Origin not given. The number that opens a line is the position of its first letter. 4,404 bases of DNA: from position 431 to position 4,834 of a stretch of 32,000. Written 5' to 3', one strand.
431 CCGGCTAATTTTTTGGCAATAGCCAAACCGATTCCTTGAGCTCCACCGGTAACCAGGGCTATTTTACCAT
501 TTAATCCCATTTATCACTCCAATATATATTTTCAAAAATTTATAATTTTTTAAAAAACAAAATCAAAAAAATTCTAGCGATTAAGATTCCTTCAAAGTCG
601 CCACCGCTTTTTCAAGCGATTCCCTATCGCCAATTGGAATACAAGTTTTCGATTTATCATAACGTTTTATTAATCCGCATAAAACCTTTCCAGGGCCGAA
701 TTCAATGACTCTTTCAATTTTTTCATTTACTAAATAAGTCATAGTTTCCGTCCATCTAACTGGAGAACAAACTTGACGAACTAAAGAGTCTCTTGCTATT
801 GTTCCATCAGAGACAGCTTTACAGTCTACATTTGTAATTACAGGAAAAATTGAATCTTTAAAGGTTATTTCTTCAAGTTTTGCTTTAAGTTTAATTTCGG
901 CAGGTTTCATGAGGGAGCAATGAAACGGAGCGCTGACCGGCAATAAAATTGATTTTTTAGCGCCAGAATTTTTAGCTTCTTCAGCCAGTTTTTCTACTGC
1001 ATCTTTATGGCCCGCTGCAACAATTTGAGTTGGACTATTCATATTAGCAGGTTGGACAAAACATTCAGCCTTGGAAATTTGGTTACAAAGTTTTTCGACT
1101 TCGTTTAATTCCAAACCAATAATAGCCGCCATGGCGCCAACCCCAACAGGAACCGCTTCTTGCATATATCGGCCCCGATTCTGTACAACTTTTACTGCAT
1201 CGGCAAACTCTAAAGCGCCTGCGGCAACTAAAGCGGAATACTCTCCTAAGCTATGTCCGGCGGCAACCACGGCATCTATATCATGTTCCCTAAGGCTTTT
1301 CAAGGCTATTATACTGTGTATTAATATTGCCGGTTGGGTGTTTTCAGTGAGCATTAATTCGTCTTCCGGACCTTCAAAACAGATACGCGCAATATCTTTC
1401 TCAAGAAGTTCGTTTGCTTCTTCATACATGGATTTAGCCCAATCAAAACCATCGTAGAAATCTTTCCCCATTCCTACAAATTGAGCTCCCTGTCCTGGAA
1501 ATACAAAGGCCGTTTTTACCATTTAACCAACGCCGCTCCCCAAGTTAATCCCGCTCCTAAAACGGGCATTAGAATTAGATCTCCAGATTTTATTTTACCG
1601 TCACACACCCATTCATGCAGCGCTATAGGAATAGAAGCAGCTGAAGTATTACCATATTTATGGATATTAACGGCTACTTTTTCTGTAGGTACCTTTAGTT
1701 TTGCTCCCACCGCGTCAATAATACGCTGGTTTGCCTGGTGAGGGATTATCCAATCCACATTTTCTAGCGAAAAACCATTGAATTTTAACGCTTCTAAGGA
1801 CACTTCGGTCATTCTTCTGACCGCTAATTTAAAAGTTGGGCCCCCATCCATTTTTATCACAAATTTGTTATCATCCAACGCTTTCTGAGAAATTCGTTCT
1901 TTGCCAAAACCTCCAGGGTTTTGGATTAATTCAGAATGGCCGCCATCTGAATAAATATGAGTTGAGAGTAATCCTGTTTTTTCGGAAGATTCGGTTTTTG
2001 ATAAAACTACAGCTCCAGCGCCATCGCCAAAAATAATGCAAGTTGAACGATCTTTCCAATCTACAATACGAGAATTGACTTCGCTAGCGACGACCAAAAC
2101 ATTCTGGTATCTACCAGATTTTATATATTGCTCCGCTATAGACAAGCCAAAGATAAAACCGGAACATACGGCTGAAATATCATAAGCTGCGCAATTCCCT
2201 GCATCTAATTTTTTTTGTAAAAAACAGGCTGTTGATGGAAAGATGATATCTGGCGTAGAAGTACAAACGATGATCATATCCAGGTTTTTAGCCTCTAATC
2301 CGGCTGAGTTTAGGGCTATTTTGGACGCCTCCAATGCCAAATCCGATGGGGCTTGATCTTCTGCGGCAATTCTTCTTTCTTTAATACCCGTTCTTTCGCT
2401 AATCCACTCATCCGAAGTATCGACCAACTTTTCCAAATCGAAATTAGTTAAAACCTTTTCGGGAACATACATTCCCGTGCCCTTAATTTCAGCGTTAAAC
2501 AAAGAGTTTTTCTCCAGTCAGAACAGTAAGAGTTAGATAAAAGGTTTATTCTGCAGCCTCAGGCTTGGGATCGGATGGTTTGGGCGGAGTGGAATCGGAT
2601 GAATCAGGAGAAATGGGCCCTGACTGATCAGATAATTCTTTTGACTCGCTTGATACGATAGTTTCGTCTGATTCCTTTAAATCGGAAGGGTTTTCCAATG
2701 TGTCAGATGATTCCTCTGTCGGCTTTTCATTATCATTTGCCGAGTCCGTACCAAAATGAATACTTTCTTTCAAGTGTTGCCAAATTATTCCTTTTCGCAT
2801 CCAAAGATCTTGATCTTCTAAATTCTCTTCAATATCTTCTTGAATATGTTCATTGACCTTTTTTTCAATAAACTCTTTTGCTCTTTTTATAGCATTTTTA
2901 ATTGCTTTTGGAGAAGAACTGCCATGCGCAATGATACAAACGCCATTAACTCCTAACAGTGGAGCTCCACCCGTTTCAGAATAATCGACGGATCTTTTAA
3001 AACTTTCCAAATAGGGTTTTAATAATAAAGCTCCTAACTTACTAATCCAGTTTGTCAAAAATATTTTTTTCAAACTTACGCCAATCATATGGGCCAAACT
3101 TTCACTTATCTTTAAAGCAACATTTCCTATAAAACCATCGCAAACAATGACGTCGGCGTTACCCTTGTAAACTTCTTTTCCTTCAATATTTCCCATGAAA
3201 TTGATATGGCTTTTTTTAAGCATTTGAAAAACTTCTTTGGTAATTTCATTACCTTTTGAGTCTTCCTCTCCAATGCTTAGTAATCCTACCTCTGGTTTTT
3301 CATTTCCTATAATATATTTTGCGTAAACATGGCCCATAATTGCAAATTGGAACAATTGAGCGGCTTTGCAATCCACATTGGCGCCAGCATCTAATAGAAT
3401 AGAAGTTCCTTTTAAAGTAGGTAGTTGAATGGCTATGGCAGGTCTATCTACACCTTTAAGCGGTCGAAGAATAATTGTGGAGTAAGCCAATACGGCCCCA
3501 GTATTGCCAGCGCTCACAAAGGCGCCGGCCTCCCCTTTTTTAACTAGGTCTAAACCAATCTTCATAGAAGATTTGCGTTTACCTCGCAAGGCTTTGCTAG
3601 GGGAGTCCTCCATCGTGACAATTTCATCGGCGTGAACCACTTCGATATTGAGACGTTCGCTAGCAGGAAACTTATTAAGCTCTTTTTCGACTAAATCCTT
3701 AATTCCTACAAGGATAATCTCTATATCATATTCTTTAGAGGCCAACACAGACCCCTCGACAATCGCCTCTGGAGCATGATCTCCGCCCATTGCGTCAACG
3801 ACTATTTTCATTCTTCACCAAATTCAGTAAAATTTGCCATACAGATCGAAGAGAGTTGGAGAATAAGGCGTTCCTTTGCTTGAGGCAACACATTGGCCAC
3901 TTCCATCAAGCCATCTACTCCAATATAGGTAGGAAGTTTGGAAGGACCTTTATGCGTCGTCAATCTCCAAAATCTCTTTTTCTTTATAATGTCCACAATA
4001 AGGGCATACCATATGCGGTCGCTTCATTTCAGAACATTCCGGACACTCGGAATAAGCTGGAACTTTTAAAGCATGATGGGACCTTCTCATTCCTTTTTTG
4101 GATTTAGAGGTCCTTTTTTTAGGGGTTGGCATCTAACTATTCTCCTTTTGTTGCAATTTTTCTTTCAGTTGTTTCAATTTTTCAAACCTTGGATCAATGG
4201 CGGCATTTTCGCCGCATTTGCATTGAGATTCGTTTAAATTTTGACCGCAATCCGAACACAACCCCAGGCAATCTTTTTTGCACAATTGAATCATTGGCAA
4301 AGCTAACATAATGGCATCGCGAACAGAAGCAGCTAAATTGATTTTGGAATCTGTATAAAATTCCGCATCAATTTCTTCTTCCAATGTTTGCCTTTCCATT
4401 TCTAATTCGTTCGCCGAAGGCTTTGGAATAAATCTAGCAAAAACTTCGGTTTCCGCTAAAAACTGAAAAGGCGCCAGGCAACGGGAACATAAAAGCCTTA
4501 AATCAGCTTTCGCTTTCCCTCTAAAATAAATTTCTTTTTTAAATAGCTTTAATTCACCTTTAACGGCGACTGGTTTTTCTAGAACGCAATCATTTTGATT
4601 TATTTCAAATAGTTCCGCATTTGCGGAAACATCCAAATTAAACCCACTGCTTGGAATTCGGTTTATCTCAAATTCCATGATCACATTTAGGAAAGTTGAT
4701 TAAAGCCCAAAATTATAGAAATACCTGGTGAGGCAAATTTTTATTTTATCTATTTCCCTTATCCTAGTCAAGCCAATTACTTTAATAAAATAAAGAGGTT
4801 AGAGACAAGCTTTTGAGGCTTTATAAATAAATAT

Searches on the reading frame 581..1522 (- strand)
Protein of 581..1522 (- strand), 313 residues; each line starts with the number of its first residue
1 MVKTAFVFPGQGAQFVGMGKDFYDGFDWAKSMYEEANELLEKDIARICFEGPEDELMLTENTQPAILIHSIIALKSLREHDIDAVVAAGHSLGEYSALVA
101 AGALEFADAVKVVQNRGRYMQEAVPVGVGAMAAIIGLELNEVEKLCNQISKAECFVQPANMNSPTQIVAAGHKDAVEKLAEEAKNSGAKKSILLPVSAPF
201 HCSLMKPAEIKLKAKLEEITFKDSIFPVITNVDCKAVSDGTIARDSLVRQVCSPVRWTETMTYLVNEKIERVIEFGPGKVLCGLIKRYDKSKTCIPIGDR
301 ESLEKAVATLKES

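Call 38: search_protein_families(library=pfam, max_evalue=0.0001, proteins=[window:581-1522:-])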
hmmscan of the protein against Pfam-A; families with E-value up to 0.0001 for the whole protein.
window:581-1522:- (313 aa): 1 family
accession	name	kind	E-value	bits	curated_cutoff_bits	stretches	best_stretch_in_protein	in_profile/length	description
PF00698.26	Acyl_transf_1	-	2e-33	116.7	32.7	1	6-283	2-273/319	Acyl transferase domain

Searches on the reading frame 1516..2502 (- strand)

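Call 38: search_protein_families(library=pfam, max_evalue=0.0001, proteins=[window:1516-2502:-])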
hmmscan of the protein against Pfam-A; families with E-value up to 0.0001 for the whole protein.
window:1516-2502:- (328 aa): 2 families
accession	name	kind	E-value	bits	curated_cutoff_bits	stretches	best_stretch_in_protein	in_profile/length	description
PF08541.16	ACP_syn_III_C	-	2.9e-36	123.9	26.6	1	239-328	1-90/90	3-Oxoacyl-[acyl-carrier-protein (ACP)] synthase III C terminal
PF08545.16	ACP_syn_III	-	7.8e-33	112.7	24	1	107-187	1-80/80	3-Oxoacyl-[acyl-carrier-protein (ACP)] synthase III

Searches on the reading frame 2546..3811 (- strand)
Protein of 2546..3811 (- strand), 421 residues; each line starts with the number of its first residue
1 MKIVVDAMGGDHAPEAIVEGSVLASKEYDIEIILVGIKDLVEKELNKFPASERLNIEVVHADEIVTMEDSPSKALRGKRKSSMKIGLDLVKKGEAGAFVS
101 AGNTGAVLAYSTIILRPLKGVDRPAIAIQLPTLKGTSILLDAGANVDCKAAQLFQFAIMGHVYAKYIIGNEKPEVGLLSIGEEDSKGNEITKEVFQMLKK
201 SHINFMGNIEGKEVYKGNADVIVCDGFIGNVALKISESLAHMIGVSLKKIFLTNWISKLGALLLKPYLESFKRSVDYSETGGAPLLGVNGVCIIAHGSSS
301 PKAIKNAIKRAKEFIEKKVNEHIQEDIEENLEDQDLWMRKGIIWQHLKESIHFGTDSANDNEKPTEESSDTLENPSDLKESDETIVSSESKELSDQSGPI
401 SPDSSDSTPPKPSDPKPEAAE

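Call 38: search_protein_families(library=pfam, max_evalue=0.0001, proteins=[window:2546-3811:-])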
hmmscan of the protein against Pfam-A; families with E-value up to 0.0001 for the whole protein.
window:2546-3811:- (421 aa): 1 family
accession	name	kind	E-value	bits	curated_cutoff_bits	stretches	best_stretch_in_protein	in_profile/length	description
PF02504.20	FA_synthesis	-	1e-117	393.3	29.1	1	1-321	1-323/324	Fatty acid synthesis protein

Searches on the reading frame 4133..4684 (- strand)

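Call 38: search_protein_families(library=pfam, max_evalue=0.0001, proteins=[window:4133-4684:-])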
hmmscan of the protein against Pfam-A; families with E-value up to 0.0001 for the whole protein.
window:4133-4684:- (183 aa): 1 family
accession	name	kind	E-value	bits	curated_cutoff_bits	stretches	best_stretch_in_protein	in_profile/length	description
PF02620.22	YceD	-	1.4e-27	96.6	33.2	1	55-174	2-119/119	Large ribosomal RNA subunit accumulation protein YceD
